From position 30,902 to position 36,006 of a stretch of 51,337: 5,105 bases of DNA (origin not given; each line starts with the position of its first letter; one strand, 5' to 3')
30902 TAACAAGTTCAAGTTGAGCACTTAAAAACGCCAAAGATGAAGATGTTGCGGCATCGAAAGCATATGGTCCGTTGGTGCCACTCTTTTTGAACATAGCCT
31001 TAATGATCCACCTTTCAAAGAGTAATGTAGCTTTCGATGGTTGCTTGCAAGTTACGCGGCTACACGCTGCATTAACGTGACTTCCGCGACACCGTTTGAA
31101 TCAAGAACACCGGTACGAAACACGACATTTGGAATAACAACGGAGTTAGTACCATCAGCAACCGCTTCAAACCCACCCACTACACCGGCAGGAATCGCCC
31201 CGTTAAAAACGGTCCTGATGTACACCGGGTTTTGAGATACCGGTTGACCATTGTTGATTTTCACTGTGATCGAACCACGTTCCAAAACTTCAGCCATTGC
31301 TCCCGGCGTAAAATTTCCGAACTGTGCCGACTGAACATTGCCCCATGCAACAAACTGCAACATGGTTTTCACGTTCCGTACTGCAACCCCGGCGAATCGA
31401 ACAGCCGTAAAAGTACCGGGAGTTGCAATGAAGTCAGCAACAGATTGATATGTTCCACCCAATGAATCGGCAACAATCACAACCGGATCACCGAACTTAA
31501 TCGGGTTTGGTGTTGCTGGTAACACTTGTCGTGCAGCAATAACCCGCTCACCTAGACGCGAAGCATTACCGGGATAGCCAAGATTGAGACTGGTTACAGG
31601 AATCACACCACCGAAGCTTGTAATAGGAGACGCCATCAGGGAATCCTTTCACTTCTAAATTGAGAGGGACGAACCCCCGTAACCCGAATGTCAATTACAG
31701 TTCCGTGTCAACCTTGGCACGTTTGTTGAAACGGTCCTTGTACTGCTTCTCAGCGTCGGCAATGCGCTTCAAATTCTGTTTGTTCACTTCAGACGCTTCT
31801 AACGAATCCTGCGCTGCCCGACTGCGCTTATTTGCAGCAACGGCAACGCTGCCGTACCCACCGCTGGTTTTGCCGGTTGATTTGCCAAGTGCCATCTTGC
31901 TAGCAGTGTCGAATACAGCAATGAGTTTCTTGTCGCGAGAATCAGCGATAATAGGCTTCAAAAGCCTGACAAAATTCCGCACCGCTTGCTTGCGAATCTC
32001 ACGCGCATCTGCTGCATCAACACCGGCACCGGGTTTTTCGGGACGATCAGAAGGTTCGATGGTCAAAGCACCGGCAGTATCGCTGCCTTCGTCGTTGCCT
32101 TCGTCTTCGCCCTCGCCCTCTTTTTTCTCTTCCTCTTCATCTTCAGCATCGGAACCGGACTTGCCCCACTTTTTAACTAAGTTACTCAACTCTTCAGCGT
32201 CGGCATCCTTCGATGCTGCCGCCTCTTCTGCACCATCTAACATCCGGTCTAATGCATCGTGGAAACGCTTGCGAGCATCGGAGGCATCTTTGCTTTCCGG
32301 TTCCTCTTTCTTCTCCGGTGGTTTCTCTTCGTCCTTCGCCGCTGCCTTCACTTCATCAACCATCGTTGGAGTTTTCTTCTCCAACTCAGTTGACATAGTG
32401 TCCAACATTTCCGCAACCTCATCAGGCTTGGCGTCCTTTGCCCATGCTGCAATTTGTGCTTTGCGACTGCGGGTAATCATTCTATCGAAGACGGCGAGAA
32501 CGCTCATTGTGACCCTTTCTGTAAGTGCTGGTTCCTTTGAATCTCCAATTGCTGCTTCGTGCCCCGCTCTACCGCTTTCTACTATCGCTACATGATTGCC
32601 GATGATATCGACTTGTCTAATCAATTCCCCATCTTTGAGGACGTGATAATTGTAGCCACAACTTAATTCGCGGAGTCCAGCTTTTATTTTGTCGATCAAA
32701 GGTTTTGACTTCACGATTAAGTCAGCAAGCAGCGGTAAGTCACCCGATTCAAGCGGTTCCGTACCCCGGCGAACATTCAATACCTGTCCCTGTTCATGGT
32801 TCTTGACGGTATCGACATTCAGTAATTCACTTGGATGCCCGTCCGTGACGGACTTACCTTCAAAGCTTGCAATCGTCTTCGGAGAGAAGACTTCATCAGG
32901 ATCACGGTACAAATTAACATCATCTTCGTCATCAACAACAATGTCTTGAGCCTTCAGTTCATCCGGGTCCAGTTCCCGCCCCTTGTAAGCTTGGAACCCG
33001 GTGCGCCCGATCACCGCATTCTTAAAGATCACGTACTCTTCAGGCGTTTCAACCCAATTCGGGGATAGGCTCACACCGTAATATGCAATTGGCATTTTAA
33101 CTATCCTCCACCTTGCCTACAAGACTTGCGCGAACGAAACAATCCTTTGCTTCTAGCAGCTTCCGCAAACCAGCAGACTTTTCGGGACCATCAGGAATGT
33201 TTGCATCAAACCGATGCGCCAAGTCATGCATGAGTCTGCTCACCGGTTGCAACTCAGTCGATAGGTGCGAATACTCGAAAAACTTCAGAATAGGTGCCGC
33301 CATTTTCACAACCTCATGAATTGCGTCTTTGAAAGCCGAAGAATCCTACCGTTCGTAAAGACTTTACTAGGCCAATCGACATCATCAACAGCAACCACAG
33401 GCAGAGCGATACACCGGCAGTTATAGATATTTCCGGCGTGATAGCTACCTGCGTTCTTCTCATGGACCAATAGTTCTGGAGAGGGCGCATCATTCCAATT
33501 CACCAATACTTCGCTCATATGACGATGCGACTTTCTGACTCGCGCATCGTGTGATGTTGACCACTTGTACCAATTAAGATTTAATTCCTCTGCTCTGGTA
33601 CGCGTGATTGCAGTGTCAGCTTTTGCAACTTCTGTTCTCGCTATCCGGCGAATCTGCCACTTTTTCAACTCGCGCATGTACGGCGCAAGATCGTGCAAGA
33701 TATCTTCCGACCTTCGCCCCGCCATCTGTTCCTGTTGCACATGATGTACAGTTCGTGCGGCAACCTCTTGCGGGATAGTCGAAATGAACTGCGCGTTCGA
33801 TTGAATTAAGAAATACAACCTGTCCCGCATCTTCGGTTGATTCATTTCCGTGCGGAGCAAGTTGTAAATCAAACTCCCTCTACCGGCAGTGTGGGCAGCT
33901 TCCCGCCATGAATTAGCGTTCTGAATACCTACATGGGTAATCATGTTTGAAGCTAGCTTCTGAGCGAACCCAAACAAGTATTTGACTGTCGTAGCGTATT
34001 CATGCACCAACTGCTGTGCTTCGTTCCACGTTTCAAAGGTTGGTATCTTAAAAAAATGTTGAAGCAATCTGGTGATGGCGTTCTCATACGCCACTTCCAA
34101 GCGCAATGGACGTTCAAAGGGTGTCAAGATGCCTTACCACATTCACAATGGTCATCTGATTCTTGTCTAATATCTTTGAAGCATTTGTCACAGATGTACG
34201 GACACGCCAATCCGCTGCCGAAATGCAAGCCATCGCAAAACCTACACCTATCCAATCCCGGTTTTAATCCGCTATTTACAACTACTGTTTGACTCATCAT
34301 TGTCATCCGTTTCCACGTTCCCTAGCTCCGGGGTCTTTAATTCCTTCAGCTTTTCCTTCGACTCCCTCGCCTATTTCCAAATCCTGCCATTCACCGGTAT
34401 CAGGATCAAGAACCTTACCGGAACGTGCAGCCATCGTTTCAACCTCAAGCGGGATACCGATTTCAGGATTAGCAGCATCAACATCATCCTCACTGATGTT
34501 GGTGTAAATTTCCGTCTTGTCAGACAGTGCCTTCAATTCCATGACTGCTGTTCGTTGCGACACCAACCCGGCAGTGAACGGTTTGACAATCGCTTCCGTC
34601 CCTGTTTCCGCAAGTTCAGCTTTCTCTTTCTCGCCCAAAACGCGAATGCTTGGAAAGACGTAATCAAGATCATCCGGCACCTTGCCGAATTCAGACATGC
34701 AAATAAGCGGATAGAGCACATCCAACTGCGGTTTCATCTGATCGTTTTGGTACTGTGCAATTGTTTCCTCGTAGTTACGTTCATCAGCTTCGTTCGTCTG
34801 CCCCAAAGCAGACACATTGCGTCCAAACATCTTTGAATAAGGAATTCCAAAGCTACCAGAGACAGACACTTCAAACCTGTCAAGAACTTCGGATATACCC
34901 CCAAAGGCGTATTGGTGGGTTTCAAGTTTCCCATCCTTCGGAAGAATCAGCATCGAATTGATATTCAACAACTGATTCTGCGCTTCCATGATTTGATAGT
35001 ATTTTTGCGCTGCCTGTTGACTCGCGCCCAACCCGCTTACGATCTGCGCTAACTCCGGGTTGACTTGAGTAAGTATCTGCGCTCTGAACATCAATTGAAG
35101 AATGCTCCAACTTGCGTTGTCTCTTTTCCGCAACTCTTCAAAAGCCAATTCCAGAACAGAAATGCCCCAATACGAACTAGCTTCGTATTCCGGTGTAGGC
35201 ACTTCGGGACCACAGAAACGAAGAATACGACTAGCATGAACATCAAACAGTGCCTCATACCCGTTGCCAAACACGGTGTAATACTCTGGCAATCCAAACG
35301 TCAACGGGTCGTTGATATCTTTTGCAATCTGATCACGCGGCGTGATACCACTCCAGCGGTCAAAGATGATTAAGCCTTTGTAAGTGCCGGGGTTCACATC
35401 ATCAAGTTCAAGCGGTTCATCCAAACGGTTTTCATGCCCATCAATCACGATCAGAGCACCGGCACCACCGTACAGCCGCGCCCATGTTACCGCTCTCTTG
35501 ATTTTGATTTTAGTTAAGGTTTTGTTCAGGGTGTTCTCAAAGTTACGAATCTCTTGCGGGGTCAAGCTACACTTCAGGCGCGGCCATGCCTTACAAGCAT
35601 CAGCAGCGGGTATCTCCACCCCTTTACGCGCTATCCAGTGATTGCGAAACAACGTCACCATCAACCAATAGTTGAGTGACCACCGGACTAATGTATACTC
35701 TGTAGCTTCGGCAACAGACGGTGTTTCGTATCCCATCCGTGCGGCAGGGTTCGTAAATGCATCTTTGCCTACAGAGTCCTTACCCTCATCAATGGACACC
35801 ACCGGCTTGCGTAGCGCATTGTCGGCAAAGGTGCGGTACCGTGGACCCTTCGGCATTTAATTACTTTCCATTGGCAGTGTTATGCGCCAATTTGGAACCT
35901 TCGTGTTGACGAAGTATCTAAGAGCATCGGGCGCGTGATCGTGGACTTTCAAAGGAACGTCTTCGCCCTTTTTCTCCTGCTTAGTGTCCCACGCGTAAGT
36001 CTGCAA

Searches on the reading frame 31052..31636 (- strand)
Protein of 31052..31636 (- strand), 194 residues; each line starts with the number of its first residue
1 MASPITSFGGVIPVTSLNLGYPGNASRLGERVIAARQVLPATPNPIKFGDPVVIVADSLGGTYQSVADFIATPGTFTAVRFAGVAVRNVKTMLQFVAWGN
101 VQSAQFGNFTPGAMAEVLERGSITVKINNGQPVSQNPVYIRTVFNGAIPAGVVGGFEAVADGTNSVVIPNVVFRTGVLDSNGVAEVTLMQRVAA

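Call 71: search_protein_families(library=pfam, max_evalue=0.01, proteins=[window:31052-31636:-])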
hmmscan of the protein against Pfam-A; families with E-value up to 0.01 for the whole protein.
window:31052-31636:- (194 aa): 1 family
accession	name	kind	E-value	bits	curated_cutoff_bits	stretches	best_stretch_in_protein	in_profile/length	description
PF23982.2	XM1_gp53_minor_capsid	-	1.4e-14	54.7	27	1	16-187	7-153/154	XM1 gp53 minor capsid protein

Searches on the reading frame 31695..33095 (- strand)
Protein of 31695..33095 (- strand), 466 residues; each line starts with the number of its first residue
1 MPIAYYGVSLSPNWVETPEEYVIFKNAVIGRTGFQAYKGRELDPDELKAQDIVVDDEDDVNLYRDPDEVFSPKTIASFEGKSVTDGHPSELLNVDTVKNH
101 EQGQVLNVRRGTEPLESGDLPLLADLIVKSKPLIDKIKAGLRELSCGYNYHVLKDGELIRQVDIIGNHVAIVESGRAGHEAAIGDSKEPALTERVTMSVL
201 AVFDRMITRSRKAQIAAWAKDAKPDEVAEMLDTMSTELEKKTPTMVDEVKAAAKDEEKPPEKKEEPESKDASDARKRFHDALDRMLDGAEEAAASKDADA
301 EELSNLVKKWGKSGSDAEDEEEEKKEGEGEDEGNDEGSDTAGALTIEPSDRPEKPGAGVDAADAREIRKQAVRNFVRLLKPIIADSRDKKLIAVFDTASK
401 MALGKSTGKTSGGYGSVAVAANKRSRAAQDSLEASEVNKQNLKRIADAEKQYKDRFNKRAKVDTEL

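Call 12: search_protein_families(library=phrogs, max_evalue=0.001, proteins=[window:31695-33095:-])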
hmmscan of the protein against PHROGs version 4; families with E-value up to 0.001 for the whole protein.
window:31695-33095:- (466 aa): 6 families
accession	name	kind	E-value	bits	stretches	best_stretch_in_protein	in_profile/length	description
phrog_16985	-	unknown function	1.5e-65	223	1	4-458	3-430/436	-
phrog_1961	-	unknown function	1.8e-51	176.6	1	15-441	14-408/417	-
phrog_530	-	head and packaging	5.3e-42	145.3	1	12-463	31-382/390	head maturation protease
phrog_12864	-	head and packaging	7.4e-35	121.9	1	4-258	30-270/468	head maturation protease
phrog_2229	-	head and packaging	2.6e-17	64.3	1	61-440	59-413/428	head maturation protease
phrog_3778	-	head and packaging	7e-17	62.5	1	29-371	174-493/593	head maturation protease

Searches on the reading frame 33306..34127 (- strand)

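Call 71: search_protein_families(library=pfam, max_evalue=0.01, proteins=[window:33306-34127:-])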
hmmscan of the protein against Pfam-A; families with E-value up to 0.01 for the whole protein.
window:33306-34127:- (273 aa): 1 family
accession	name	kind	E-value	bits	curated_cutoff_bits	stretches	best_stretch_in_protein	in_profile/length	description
PF04233.19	Phage_Mu_F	-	1.1e-12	49.1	29.6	1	129-240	6-110/112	Phage Mu protein F like protein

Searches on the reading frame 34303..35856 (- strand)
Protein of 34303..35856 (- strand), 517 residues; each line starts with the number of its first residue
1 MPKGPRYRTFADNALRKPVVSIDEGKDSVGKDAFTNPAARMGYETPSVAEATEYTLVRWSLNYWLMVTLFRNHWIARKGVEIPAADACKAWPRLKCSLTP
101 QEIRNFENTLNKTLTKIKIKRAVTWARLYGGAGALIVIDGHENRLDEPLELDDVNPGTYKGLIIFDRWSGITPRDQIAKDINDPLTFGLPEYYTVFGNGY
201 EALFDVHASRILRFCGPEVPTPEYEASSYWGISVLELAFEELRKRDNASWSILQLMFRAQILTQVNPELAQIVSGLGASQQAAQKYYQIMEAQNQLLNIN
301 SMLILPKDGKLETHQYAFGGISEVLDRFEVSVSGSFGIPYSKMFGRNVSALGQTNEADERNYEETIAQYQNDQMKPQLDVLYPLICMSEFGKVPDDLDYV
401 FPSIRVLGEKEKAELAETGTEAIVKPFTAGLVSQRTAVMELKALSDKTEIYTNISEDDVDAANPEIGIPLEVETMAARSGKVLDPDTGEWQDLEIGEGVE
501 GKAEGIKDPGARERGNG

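Call 12: search_protein_families(library=phrogs, max_evalue=0.001, proteins=[window:34303-35856:-])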
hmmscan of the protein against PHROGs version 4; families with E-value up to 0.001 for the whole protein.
window:34303-35856:- (517 aa): 7 families
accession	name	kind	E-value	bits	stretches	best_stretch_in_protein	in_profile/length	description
phrog_146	-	head and packaging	5.3e-95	320.5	1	25-464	18-444/587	portal protein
phrog_12751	-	unknown function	1.4e-31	110.8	1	228-465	8-242/283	-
phrog_15528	-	head and packaging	1.1e-25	91.2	1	105-425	104-428/794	portal protein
phrog_15615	-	head and packaging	4.2e-21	76.2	1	55-232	26-192/194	virion structural protein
phrog_30637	-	unknown function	7.9e-07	28.3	1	205-504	4-298/1119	-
phrog_220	-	head and packaging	1e-06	28.1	1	306-393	297-384/1338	minor head protein and DNA pilot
phrog_4660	-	head and packaging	2.3e-05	23.9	0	338-468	375-498/765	minor head protein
